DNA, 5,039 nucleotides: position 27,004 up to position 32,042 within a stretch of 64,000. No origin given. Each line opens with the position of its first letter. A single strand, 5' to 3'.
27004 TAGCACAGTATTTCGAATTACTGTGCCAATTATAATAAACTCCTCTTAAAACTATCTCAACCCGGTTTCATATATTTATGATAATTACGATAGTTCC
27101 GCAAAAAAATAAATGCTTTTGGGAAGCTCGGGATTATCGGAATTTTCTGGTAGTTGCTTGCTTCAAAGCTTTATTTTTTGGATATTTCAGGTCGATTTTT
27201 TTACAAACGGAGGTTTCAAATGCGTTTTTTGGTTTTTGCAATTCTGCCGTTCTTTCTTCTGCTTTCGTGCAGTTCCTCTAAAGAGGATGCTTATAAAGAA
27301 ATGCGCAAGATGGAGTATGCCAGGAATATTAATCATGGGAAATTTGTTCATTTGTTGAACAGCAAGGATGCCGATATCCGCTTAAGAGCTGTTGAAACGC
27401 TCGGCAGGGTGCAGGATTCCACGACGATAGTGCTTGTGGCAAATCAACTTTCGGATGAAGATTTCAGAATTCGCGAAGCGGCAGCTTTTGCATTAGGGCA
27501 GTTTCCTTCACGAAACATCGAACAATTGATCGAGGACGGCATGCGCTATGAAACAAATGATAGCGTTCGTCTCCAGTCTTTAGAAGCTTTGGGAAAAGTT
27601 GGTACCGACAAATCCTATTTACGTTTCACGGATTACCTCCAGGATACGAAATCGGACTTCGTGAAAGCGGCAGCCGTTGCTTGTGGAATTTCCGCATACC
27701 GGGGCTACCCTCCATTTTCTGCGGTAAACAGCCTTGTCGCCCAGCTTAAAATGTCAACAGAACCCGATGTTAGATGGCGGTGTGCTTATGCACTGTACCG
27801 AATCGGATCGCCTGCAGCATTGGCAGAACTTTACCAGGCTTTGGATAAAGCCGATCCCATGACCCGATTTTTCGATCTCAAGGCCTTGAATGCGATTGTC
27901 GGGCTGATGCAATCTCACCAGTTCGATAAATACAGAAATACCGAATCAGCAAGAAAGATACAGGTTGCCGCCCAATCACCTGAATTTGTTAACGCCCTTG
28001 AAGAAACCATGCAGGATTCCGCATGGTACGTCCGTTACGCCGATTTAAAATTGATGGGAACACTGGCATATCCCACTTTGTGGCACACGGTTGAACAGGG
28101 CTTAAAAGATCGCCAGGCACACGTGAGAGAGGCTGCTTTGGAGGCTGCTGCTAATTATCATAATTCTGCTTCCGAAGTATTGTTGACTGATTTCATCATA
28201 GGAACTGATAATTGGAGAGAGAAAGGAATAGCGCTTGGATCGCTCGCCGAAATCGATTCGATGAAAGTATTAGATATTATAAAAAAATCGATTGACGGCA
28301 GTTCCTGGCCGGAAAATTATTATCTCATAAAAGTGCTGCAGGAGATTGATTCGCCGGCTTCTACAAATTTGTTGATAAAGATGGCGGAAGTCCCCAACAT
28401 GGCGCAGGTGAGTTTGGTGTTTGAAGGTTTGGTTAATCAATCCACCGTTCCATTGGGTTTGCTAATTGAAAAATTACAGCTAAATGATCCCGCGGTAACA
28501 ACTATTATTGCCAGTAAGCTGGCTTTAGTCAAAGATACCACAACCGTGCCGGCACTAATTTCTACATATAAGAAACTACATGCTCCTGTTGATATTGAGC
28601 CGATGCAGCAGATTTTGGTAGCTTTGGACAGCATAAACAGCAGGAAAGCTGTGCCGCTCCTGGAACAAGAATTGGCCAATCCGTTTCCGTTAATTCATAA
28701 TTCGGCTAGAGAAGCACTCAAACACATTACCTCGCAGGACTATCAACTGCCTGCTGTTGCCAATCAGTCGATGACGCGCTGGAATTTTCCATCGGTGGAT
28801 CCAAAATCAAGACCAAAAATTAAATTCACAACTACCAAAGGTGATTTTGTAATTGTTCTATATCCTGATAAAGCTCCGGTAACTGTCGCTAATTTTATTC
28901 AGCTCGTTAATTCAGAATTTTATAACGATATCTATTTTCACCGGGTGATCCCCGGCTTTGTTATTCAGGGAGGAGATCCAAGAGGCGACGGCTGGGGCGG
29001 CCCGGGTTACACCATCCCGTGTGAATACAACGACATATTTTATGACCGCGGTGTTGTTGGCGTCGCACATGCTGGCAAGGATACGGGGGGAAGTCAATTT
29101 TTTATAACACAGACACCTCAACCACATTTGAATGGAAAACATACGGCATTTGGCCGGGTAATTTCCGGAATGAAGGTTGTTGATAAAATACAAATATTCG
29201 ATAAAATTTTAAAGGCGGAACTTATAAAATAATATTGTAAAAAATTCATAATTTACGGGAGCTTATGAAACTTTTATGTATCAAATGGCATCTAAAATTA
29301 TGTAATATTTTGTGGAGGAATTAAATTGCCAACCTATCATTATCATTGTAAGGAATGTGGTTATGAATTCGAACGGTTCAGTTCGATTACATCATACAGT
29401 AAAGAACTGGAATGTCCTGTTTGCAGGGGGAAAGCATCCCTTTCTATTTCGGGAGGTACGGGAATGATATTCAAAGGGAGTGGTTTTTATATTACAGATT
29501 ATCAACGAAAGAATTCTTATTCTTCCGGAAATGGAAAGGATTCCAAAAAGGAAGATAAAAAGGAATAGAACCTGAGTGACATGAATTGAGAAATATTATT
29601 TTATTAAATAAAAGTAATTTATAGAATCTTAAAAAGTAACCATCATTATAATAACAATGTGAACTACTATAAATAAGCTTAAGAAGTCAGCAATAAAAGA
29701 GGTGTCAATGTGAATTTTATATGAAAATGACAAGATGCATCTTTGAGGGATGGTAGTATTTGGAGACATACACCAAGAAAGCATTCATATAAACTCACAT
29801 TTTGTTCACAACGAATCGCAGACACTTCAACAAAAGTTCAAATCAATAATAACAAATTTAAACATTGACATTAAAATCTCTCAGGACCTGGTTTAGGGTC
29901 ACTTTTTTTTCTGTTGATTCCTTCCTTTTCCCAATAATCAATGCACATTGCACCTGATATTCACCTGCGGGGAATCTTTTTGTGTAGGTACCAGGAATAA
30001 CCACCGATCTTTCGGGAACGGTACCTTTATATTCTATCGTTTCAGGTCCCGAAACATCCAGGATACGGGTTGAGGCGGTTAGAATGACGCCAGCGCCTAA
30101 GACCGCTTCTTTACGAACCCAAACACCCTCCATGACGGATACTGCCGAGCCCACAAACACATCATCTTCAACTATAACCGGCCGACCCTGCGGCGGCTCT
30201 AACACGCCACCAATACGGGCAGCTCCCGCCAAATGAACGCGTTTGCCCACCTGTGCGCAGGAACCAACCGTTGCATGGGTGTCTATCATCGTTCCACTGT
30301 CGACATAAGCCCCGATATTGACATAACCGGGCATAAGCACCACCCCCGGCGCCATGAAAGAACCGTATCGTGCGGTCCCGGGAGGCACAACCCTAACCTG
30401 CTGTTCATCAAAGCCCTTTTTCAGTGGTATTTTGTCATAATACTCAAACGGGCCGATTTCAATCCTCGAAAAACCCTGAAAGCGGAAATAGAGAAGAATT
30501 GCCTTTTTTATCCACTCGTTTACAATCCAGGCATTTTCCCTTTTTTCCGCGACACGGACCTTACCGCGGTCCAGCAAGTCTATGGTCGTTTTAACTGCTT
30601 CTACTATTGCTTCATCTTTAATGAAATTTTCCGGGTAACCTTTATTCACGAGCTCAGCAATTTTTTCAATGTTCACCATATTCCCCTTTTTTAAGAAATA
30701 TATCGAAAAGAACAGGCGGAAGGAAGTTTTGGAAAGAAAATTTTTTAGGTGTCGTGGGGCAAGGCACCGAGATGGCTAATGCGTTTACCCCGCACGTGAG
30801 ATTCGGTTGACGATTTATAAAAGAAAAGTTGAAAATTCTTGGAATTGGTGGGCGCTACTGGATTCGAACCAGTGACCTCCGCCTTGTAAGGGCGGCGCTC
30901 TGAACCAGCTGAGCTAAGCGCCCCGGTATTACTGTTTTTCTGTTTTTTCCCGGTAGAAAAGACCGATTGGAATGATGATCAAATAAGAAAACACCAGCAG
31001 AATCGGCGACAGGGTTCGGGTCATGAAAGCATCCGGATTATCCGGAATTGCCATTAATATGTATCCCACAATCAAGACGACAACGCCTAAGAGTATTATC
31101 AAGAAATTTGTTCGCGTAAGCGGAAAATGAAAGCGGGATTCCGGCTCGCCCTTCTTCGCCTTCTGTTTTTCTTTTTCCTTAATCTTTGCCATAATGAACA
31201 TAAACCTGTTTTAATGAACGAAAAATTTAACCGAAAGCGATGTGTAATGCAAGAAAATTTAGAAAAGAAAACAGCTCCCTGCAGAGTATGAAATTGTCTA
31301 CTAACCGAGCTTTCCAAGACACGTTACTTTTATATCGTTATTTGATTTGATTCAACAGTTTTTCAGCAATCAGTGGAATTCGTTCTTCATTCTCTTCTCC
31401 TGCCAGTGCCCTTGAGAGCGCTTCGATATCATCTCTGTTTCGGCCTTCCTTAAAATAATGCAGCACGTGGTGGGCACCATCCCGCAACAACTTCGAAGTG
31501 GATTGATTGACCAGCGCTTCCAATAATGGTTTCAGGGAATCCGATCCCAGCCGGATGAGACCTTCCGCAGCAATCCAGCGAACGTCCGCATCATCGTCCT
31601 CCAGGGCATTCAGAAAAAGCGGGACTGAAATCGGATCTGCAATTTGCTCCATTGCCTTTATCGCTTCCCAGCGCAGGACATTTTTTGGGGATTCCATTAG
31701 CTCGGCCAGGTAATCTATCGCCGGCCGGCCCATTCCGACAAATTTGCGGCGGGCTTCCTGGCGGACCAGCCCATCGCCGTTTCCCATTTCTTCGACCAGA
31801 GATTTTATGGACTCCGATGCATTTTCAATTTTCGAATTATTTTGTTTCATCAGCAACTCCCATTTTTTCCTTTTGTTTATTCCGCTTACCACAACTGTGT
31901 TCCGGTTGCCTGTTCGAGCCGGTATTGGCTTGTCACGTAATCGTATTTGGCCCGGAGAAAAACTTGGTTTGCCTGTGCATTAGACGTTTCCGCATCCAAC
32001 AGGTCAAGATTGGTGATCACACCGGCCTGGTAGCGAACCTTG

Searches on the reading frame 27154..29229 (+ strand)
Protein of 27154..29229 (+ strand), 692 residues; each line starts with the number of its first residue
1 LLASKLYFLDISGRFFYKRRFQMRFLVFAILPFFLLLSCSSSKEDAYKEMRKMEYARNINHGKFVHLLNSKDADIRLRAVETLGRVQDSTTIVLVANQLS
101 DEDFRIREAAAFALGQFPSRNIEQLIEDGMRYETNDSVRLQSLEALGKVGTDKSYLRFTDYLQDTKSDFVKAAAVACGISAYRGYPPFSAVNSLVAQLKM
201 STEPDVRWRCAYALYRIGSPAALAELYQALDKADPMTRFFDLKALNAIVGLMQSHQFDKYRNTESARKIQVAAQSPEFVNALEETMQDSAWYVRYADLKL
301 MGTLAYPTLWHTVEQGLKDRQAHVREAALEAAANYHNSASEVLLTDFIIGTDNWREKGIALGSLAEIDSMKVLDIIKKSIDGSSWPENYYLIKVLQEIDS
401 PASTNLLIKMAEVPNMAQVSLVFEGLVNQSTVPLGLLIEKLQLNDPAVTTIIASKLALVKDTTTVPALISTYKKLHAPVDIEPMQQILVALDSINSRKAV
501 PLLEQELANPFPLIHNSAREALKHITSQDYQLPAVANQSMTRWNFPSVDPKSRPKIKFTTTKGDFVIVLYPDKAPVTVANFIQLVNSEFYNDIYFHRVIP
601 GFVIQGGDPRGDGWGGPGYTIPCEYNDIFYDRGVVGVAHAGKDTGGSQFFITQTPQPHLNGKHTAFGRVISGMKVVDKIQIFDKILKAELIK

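Call 45: search_protein_families(library=pfam, proteins=[window:27154-29229:+], max_evalue=0.001)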
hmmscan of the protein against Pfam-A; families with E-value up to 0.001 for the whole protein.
window:27154-29229:+ (692 aa): 6 families
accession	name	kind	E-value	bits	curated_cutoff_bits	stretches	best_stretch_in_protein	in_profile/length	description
PF00160.26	Pro_isomerase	-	1.1e-42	146.4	21.7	1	556-681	2-139/159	Cyclophilin type peptidyl-prolyl cis-trans isomerase/CLD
PF13646.12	HEAT_2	-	3e-34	117.6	27.7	4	97-175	6-84/88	HEAT repeats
PF02985.28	HEAT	-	1.3e-17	62.6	23.5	0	95-117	5-27/31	HEAT repeat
PF03130.22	HEAT_PBS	-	1.1e-11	44.4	20.9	1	206-231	1-26/27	PBS lyase HEAT-like repeat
PF13513.12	HEAT_EZ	-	4.9e-09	36.9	27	0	105-148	2-54/55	HEAT-like repeat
PF20168.4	PDS5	-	0.00026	19.4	27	0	274-339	318-391/1053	Sister chromatid cohesion protein PDS5 protein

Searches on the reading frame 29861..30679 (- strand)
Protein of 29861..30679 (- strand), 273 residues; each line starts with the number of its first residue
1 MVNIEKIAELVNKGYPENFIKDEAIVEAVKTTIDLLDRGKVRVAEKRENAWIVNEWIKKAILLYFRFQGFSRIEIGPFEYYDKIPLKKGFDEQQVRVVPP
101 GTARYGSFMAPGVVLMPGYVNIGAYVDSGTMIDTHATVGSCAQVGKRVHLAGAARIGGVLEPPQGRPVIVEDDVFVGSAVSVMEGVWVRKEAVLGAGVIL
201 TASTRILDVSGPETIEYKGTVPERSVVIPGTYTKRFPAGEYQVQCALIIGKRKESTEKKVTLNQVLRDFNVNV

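Call 45: search_protein_families(library=pfam, proteins=[window:29861-30679:-], max_evalue=0.001)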
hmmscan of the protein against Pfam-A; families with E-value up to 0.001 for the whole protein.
window:29861-30679:- (273 aa): 3 families
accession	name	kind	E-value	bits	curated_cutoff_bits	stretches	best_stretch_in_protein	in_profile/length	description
PF14805.11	THDPS_N_2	-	4.6e-19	68.8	25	1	22-66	22-66/67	Tetrahydrodipicolinate N-succinyltransferase N-terminal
PF14602.12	Hexapep_2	-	6.3e-09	35.8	27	1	167-202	1-34/34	Hexapeptide repeat of succinyl-transferase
PF00132.30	Hexapep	-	5.3e-07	29.5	27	0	168-201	2-35/36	Bacterial transferase hexapeptide (six repeats)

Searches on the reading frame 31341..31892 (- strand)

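Call 68: search_protein_families(library=ncbifam, proteins=[window:31341-31892:-], max_evalue=0.01)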
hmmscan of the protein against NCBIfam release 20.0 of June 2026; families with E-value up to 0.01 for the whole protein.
window:31341-31892:- (184 aa): 4 families
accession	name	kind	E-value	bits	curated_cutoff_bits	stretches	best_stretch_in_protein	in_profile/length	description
NF045915.1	PhycobilmeDegNblB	equivalog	6e-08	32.5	300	1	58-134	131-207/214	phycobilisome degradation protein NblB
NF058515.1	phyc_lyase_CpcF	equivalog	1.2e-06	28.2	220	1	24-123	27-127/200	C-phycocyanin alpha-cysteine-84 phycocyanobilin lyase subunit CpcF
NF010374.0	PRK13800.1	equivalog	7.3e-05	21.2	1196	1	50-167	615-728/898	fumarate reductase/succinate dehydrogenase flavoprotein subunit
NF058502.1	phyc_lyase_CpcE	equivalog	0.0022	17.5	330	1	72-141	57-127/260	C-phycocyanin alpha-cysteine-84 phycocyanobilin lyase subunit CpcE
